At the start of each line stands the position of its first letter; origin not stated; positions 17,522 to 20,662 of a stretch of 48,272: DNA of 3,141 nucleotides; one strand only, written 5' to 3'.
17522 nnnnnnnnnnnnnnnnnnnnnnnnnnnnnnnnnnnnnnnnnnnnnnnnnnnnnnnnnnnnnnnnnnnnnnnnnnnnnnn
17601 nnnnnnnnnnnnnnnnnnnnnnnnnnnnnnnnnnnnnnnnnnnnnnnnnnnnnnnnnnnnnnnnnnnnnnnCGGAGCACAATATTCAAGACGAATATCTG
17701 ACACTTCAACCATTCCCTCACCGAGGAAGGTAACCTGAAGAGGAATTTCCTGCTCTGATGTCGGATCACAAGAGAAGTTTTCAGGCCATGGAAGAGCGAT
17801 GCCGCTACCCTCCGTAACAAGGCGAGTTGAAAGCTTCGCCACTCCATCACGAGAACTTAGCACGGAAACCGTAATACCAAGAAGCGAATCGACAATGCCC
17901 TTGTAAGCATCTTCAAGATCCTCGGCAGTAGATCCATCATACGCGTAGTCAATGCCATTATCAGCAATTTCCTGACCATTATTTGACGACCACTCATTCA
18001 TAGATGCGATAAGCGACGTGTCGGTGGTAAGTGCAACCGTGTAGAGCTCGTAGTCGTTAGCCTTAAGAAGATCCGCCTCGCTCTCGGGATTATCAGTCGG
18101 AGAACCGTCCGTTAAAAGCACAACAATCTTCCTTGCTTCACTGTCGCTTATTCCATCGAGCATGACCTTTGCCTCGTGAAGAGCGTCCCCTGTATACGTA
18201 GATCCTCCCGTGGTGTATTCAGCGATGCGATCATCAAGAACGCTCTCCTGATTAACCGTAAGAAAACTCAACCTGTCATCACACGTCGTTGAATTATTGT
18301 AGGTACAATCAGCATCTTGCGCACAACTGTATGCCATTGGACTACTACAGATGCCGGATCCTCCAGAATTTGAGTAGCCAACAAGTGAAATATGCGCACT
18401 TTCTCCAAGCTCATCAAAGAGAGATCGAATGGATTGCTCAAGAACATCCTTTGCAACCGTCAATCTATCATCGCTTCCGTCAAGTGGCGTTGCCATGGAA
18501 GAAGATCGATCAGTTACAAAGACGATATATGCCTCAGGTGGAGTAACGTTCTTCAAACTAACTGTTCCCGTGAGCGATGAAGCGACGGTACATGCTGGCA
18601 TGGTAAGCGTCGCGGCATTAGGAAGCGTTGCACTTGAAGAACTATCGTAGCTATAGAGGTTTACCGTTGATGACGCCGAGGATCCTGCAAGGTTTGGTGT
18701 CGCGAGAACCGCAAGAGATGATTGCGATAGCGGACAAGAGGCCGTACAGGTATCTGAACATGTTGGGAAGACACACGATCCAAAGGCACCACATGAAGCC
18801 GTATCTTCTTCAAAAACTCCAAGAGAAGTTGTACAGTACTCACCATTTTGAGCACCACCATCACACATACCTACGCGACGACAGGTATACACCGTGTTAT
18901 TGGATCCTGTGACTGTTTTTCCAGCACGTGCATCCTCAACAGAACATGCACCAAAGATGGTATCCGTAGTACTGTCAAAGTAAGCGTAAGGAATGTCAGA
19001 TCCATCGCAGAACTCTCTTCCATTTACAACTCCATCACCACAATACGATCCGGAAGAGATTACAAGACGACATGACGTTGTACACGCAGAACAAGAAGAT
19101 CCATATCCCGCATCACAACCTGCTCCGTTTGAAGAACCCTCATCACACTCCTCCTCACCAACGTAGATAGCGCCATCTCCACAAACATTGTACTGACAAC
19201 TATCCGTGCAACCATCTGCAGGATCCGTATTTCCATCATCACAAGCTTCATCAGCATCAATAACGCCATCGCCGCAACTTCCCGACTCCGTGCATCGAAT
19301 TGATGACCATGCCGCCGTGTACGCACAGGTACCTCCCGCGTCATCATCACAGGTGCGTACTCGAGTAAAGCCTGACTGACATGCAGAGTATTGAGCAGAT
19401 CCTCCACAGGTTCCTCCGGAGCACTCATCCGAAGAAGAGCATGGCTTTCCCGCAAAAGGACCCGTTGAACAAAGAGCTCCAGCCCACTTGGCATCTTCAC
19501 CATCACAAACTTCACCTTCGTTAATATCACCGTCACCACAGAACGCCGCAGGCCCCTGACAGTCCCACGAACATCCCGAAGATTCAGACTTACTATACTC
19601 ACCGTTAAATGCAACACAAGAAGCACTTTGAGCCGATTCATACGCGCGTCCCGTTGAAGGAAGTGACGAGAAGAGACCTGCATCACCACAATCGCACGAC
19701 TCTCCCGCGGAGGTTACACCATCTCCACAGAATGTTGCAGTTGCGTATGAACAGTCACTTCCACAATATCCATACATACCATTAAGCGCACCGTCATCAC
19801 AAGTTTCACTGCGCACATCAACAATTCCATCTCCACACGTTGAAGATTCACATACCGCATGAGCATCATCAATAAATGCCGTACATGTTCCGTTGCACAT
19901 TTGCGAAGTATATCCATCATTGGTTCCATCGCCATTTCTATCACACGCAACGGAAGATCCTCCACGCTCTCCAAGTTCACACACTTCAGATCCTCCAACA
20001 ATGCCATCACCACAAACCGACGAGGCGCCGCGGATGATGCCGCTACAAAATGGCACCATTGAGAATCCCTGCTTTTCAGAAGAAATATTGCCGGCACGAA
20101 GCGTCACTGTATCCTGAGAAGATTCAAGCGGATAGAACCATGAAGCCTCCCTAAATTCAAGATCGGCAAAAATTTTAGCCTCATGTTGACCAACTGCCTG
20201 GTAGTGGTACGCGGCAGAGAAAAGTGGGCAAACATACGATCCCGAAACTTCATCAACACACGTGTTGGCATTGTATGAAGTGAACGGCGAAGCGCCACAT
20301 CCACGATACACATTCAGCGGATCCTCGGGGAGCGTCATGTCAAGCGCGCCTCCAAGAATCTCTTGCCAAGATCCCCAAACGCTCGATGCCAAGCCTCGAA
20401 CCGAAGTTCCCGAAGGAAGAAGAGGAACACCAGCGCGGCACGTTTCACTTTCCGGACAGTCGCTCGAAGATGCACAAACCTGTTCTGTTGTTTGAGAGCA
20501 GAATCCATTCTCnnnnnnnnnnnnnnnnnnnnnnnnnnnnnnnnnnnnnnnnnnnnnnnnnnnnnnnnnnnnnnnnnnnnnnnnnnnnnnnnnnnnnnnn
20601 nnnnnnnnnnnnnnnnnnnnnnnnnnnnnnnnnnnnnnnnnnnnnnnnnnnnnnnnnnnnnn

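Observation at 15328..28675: Candidate surface display/adhesion system: pilin-like anchored adhesins plus three Ca-binding bitopic proteins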

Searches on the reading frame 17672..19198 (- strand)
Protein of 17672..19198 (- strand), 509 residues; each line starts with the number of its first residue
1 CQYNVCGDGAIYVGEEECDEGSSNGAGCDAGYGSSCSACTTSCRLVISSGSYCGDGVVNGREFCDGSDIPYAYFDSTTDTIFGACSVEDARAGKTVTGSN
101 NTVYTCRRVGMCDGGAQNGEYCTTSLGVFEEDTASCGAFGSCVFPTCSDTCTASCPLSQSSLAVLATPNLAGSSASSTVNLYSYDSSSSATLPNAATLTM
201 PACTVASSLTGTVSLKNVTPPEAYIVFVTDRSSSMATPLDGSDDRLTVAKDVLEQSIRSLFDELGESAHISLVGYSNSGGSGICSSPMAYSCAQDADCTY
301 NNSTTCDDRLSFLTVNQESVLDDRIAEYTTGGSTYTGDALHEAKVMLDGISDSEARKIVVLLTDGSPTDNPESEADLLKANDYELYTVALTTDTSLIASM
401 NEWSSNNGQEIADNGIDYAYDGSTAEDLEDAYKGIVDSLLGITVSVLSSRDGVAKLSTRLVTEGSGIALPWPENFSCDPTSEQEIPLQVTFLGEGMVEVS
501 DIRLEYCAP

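Call 21: find_related_loci(query=A1, collection=genome_contigs, flank=10000)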
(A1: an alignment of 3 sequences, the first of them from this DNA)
Query A1 (509 aa) in genome_contigs; peptide patterns used: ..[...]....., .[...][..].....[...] (x = any residue, [..] = any of these).
115 stretches matched a pattern; 55 encode a relative of the query (tblastn E <= 1e-3); 51 distinct loci.
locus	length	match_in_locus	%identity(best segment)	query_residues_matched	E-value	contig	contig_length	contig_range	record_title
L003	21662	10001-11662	43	1-509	5e-128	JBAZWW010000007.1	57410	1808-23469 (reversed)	MAG: Patescibacteria group bacterium isolate SO_2017_GW1_41 NODE_2904_length_57410_cov_1.678753_OW334_2017, whole genome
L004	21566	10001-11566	41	1-509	2e-122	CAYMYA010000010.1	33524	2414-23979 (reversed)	MAG TPA_asm: uncultured Gammaproteobacteria bacterium isolate SRP192515_co2_178 genome assembly, contig: NODE_933_length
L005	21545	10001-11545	41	1-509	6e-119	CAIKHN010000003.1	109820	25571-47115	Candidatus Uhrbacteria bacterium isolate LJ-3-15m_bin-0684 genome assembly, contig: bin-0684:03/40, whole genome shotgun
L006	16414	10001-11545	39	1-509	2e-109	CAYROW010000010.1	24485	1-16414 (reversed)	MAG TPA_asm: uncultured Gammaproteobacteria bacterium isolate SRP192515_co2_1 genome assembly, contig: NODE_1575_length_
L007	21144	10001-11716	35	1-509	2e-101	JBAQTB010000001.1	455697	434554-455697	MAG: Patescibacteria group bacterium isolate MFD03292_ilm_asm_bin19 k127_12807, whole genome shotgun sequence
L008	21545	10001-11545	39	1-509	5e-99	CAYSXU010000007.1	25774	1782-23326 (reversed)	MAG TPA_asm: uncultured Gammaproteobacteria bacterium isolate SRP062349_co5_332 genome assembly, contig: NODE_535_length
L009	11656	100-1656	40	1-509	2e-119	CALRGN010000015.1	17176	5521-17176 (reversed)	MAG: Candidatus Uhrbacteria bacterium isolate TH-11nov19-157 genome assembly, contig: TH-11nov19-C8283, whole genome sho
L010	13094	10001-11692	34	1-507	2e-73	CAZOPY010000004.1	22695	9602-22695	MAG TPA_asm: uncultured Gammaproteobacteria bacterium isolate SRP193066_co2_426 genome assembly, contig: NODE_1189_lengt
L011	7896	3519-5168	34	1-507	2e-68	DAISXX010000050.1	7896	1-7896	MAG TPA_asm: Patescibacteria group bacterium isolate CTOTU9708 NODE_1033_length_7896_cov_6.514093, whole genome shotgun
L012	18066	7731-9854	36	1-509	2e-61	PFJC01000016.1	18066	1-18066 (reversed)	MAG: Candidatus Uhrbacteria bacterium CG_4_10_14_3_um_filter_41_21 CG_4_10_14_3_um_filter_scaffold_1816_c, whole genome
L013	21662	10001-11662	29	1-507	1e-61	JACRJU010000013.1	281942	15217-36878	MAG: Candidatus Uhrbacteria bacterium isolate NC_groundwater_1837_Pr3_B-0.1um_51_51 SR-2_scaffold_141_3279339, whole gen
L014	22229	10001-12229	35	1-507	6e-58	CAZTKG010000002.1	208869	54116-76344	MAG TPA_asm: uncultured Gammaproteobacteria bacterium isolate SRP200020_co5_277 genome assembly, contig: NODE_60_length_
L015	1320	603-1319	41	1-224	4e-43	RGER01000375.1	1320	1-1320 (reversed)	MAG: Actinomycetota bacterium isolate WB6_2B_271 contig_100_374, whole genome shotgun sequence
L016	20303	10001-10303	34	1-82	9e-9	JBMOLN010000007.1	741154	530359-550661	MAG: Patescibacteria group bacterium isolate Betzabe_MAG025 MAG025_7, whole genome shotgun sequence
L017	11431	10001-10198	47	6-70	7e-8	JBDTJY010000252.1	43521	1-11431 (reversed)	MAG: Kofleriaceae bacterium isolate cluster2_bin.64 k127_523363, whole genome shotgun sequence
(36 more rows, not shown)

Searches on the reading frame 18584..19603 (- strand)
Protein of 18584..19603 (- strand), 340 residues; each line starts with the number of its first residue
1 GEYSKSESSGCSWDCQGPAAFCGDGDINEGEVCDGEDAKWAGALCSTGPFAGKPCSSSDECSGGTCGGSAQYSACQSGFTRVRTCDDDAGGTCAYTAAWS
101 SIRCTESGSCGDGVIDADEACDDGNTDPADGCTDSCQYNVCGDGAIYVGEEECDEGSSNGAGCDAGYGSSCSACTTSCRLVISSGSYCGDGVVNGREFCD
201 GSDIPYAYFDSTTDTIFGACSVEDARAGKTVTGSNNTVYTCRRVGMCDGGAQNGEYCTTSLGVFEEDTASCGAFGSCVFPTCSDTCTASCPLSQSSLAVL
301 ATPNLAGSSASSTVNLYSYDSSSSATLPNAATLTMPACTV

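Call 34: search_protein_families(library=pfam, proteins=[window:18584-19603:-], max_evalue=0.05)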
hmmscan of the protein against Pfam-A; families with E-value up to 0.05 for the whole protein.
window:18584-19603:- (340 aa): 2 families
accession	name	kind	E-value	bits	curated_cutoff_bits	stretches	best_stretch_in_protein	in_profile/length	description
PF13948.11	DUF4215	-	1.1e-05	26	27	1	107-137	18-47/47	Domain of unknown function (DUF4215)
PF08091.16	Toxin_21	-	0.037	14.4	21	1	51-67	4-20/40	Spider insecticidal peptide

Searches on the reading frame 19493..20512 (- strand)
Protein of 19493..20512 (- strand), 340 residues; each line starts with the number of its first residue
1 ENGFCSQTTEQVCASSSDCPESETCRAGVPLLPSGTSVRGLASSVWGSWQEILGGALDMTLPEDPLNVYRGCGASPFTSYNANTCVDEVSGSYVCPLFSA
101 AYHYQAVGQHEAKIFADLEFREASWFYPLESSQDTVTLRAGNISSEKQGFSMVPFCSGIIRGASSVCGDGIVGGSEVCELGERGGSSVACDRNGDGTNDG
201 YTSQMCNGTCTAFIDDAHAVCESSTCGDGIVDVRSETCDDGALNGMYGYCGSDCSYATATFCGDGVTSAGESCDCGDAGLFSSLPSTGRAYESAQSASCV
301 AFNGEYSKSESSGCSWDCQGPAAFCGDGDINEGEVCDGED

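Call 34: search_protein_families(library=pfam, proteins=[window:19493-20512:-], max_evalue=0.05)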
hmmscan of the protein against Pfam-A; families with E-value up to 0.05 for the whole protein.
window:19493-20512:- (340 aa): 1 family
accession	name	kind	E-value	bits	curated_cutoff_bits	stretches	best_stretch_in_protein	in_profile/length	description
PF13948.11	DUF4215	-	0.0054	17.4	27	0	221-247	17-41/47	Domain of unknown function (DUF4215)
